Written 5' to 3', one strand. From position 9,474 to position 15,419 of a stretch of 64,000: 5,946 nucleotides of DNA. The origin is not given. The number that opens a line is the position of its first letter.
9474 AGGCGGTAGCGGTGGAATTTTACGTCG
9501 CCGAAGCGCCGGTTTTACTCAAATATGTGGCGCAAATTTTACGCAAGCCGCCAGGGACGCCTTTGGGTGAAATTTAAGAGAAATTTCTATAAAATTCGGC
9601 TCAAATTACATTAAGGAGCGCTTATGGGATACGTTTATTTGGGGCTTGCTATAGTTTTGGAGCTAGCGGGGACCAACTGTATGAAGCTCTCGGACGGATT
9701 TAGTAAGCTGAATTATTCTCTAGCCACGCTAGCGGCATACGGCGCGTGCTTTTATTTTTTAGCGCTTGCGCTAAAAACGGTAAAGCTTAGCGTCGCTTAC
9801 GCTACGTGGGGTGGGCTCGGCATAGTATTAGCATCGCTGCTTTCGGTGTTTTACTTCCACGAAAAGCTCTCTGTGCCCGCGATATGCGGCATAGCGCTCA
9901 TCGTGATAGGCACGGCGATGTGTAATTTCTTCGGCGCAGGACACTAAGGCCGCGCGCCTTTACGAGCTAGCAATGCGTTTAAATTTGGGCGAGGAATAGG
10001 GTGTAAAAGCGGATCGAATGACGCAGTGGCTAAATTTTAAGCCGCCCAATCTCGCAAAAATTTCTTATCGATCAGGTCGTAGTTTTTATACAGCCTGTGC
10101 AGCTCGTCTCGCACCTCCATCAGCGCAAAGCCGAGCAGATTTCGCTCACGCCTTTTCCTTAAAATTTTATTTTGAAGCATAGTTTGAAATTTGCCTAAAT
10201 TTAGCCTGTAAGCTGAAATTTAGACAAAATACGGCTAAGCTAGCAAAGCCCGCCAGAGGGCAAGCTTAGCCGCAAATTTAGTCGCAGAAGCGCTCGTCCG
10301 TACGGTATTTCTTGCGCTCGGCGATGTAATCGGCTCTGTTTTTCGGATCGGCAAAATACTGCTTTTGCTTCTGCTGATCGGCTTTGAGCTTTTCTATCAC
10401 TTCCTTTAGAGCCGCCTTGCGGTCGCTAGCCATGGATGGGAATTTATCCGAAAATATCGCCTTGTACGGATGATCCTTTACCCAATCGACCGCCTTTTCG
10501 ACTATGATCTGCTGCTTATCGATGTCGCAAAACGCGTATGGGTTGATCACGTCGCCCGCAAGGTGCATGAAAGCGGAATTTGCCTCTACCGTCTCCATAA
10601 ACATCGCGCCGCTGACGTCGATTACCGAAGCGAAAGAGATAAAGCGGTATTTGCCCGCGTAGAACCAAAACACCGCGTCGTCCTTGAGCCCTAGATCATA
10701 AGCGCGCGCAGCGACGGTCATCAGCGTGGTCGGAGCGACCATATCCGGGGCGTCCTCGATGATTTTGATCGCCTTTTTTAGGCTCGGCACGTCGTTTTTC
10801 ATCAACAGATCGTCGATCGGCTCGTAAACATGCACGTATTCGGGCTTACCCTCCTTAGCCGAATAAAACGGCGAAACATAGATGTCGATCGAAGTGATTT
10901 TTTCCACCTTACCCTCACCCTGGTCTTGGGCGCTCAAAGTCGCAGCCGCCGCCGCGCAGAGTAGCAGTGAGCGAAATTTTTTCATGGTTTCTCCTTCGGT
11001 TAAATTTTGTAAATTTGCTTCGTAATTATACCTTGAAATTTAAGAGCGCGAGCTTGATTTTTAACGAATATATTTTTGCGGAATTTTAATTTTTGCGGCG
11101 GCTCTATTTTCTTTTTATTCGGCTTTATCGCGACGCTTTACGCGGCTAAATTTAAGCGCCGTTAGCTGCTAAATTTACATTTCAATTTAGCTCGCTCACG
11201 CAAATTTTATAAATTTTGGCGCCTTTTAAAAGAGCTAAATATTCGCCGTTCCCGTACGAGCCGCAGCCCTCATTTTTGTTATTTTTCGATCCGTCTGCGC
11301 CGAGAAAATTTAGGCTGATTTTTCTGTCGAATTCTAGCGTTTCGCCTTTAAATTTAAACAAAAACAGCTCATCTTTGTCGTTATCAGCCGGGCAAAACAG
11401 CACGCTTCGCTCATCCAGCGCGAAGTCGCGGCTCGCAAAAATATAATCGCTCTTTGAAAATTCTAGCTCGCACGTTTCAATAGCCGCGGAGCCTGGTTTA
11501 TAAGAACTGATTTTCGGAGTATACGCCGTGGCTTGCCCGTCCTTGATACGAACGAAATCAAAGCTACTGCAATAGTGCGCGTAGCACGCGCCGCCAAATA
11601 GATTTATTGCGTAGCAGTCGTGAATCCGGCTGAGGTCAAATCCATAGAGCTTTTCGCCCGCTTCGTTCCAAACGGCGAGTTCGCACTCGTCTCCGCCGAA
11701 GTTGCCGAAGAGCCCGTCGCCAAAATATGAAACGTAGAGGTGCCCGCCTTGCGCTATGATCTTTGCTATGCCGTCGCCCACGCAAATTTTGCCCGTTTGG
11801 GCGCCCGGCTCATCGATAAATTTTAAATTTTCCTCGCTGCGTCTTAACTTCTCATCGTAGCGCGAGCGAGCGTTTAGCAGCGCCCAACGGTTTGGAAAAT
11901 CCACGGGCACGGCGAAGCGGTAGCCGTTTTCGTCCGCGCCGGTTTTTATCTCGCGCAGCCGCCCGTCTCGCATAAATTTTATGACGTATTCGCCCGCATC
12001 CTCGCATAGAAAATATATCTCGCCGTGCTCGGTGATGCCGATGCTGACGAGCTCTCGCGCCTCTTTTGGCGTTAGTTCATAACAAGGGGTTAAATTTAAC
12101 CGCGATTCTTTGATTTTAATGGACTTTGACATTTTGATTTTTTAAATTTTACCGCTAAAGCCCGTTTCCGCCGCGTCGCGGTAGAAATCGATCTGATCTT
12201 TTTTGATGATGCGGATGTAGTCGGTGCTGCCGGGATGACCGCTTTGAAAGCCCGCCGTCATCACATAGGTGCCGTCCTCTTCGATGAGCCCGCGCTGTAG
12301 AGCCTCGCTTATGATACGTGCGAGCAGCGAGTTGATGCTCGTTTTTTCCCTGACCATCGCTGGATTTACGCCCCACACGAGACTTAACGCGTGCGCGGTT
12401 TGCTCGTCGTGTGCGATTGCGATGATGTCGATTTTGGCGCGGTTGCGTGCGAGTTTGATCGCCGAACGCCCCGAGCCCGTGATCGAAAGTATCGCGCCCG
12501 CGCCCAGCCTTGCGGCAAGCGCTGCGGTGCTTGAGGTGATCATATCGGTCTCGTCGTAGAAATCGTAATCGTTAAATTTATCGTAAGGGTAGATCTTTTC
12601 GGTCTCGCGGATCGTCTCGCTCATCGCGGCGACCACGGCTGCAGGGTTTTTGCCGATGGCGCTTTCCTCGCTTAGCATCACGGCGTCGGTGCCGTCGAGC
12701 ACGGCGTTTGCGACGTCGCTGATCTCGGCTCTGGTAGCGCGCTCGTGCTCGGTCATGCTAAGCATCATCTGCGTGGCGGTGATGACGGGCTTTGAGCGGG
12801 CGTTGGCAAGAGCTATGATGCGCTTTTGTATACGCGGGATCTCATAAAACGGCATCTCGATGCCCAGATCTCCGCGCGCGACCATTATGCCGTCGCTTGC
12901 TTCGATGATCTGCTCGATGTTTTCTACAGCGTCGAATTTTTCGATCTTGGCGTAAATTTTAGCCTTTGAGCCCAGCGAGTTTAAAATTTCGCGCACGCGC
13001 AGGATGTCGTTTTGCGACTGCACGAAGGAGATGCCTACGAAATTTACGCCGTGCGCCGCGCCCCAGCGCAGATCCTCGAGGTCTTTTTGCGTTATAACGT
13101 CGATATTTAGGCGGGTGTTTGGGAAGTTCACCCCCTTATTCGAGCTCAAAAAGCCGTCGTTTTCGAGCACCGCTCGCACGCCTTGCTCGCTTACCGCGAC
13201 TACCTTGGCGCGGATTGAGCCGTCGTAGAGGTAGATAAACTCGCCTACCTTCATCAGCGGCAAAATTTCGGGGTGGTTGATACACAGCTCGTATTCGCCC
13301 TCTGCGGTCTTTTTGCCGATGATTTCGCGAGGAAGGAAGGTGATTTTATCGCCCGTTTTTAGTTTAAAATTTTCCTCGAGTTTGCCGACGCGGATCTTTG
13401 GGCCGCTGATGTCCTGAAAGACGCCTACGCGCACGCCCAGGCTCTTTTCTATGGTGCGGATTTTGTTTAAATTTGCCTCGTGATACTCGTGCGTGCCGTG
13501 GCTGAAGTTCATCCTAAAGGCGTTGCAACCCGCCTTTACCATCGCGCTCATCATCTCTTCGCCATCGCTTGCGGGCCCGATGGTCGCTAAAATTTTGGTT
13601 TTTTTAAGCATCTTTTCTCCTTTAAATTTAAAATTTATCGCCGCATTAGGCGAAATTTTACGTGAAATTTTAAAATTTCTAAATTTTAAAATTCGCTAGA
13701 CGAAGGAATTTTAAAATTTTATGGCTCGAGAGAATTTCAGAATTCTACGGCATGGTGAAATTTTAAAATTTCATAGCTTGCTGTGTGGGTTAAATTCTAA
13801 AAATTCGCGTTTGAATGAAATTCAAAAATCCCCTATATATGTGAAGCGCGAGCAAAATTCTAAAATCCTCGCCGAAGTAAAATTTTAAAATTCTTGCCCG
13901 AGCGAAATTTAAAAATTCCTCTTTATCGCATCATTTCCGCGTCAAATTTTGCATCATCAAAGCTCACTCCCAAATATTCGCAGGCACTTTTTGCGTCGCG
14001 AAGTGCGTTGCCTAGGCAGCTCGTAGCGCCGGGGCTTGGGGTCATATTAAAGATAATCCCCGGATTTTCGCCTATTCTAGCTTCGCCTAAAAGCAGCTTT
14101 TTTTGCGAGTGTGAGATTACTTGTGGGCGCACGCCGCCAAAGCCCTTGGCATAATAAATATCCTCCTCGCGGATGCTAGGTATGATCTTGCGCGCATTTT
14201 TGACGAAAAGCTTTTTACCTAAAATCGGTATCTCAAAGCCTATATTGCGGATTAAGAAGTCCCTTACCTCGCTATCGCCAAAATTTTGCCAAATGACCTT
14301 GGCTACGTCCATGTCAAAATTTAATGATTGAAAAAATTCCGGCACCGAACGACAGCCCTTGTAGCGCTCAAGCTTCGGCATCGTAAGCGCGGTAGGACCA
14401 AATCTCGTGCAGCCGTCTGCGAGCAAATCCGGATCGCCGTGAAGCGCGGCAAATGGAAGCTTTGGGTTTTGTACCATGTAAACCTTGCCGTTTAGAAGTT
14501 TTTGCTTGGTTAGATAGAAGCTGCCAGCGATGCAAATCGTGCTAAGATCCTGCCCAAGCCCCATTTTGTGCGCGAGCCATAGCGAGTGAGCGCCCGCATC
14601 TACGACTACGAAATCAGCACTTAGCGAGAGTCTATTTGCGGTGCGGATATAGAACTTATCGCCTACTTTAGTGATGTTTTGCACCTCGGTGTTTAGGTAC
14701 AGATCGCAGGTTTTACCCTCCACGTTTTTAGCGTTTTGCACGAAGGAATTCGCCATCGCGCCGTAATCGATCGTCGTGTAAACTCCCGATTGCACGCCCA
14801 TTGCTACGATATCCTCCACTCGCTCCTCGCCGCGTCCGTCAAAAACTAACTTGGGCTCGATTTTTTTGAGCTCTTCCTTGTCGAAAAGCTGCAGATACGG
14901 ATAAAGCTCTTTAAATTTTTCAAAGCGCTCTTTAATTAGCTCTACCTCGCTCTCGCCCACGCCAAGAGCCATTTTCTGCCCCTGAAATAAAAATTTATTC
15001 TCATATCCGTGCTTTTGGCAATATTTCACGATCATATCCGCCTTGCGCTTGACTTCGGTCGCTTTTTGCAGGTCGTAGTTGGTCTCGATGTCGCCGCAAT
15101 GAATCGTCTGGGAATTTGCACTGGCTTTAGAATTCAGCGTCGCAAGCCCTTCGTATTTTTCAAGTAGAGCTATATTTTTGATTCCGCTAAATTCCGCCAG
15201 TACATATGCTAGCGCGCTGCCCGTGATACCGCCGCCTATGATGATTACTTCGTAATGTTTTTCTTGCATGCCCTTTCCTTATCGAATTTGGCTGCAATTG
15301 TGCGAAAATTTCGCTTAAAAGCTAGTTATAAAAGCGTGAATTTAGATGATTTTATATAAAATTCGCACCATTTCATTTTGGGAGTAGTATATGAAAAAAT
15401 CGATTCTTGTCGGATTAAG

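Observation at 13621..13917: Quasi-periodic array of 12 palindromic A/T boxes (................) between mqo and pyk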

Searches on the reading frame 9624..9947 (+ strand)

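Call 48: search_protein_families(library=pfam, proteins=[window:9624-9947:+])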
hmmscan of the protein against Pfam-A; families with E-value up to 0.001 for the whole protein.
window:9624-9947:+ (107 aa): 3 families
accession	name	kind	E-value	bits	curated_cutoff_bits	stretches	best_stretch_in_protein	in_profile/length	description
PF00893.25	Multi_Drug_Res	-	1.2e-27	96.7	23.7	1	1-93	1-93/93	Small Multidrug Resistance protein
PF00892.27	EamA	-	9.2e-06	26.4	28.2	1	33-100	67-133/135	EamA-like transporter family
PF10639.15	TMEM234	-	0.00072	20.1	30.1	1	26-100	39-112/113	Putative transmembrane family 234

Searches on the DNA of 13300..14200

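Call 27: search_rna_families(source=window, start=13300, end=14200, threshold=evalue, max_evalue=1)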
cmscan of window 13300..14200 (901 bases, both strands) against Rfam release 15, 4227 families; matches with E-value up to 1: 5.
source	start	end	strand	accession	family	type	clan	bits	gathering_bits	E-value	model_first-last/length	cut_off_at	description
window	13674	13730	-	RF00950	mir-927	Gene; miRNA;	-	25.5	60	0.05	1-86/86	no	mir-927 microRNA precursor family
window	13851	13896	-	RF03217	mir-3167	Gene; miRNA;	-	21.2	86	0.55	1-59/59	no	mir-3167 microRNA precursor family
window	13663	13723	+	RF03217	mir-3167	Gene; miRNA;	-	21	86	0.6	1-59/59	no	mir-3167 microRNA precursor family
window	13631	13723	+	RF01494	rliD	Gene; antisense;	-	20.8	50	0.0021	1-327/327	no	Listeria sRNA rliD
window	13671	13726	+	RF00950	mir-927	Gene; miRNA;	-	20.5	60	0.84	1-86/86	no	mir-927 microRNA precursor family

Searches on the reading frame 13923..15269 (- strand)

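Call 6: search_protein_families(library=pfam, proteins=[window:13923-15269:-])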
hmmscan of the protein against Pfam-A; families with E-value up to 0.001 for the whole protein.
window:13923-15269:- (448 aa): 2 families
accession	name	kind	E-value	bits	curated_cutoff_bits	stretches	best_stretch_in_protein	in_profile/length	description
PF06039.21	Mqo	-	9.6e-24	84.2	27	1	5-416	2-431/489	Malate:quinone oxidoreductase (Mqo)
PF01266.30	DAO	-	3.2e-21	76.7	27.9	1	8-420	2-345/353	FAD dependent oxidoreductase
